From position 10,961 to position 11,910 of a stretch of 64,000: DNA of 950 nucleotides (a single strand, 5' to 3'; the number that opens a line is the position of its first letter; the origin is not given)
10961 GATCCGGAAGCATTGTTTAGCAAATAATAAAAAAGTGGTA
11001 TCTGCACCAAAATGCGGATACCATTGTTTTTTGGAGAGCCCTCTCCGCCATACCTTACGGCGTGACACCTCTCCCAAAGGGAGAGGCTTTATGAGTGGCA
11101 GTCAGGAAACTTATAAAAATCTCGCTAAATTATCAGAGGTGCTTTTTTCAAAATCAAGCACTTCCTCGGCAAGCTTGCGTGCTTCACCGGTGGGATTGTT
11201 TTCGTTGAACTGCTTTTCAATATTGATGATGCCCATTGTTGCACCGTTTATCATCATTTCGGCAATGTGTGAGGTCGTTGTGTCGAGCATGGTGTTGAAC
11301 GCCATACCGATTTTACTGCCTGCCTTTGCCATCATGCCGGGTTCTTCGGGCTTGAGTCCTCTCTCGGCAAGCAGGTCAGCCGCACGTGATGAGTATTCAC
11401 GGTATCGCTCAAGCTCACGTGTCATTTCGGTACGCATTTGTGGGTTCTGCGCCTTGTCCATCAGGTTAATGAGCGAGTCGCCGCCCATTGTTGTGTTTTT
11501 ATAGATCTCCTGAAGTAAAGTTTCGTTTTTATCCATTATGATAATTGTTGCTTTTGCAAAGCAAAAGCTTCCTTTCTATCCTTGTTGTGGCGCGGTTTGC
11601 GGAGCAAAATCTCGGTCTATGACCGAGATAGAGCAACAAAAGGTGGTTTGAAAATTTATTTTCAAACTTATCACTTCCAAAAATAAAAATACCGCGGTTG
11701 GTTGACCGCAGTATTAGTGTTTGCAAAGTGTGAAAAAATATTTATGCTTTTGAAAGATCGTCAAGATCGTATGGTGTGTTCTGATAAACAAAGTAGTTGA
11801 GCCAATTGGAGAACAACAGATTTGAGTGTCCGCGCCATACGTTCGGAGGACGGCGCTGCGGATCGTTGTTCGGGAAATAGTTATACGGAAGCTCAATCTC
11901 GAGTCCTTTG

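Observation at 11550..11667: Unrecognised ~115-nt structured leader present twice in front of unrelated genes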

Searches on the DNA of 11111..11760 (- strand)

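Call 5: search_rna_families(source=window, start=11500, end=11760, threshold=evalue, max_evalue=10, show_alignments=3)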
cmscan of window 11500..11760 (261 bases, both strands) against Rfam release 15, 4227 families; matches with E-value up to 10: 4.
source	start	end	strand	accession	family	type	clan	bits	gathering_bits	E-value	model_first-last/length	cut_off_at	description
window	11550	11724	-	RF02375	Aar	Gene; sRNA;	-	17.3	60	2.6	1-191/191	no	Aar sRNA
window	11687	11760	-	RF02379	csRNA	Gene; sRNA;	-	17.1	57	7.2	23-93/93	5'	Cia-dependent small RNA csRNA1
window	11605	11686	+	RF01579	RUF2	Gene; sRNA;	-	16.2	90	6.6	1-154/154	no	Plasmodium RNA of unknown function RUF2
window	11500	11575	+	RF00022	GcvB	Gene;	-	9.4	42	9.2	124-204/204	5'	GcvB RNA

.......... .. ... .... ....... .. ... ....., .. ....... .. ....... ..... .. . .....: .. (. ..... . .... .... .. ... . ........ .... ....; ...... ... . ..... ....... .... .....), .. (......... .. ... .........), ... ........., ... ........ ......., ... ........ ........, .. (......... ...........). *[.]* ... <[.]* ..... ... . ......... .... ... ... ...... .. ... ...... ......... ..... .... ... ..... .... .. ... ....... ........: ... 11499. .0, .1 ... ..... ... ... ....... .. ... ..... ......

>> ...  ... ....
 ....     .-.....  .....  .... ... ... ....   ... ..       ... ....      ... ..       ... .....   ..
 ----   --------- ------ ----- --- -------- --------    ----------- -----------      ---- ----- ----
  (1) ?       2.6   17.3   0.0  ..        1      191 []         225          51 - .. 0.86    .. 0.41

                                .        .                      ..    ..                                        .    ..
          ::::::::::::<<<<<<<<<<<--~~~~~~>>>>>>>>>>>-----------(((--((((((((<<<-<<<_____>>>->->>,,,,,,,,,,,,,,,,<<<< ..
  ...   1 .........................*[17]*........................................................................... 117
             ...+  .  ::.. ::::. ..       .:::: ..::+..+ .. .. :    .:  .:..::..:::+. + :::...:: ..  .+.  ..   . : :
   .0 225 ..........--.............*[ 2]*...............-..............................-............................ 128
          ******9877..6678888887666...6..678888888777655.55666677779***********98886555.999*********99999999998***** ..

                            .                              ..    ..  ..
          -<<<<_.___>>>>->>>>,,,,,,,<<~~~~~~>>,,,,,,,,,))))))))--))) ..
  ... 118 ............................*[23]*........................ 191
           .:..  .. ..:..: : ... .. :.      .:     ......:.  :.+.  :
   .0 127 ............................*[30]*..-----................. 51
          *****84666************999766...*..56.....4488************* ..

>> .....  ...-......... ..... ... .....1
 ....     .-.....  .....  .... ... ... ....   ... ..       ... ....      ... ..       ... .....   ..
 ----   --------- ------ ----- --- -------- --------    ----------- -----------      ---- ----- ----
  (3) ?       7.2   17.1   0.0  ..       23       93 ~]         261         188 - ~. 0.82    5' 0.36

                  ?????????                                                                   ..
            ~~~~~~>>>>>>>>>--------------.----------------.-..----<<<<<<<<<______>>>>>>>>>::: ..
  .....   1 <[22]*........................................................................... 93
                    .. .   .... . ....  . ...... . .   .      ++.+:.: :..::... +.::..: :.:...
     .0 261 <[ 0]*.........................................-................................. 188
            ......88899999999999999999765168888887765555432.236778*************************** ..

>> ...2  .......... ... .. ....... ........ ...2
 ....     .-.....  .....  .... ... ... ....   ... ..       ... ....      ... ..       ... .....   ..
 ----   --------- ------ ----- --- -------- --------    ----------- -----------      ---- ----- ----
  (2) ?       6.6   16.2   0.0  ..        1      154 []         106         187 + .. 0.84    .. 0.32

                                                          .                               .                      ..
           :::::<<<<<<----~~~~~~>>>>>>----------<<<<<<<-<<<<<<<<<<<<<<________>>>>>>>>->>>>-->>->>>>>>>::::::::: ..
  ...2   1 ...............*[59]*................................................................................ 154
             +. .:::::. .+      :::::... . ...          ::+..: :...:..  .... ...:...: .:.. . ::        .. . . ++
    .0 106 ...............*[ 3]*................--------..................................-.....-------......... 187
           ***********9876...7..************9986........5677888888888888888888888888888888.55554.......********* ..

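Call 79: search_with_rna_model(model_id=R1, sources=[L058, L059, L060, L061, L062, L063], max_evalue=0.1)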
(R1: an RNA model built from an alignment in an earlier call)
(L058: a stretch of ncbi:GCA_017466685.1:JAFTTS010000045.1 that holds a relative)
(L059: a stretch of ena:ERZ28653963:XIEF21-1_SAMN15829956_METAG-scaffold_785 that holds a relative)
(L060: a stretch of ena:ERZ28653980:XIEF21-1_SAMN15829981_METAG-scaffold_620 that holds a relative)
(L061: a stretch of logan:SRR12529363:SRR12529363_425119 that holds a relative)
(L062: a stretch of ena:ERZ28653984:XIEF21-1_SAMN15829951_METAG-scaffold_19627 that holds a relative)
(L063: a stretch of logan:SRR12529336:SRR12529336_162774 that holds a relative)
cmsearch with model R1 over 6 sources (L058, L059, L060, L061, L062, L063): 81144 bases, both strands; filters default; matches with E-value up to 0.1: 0.
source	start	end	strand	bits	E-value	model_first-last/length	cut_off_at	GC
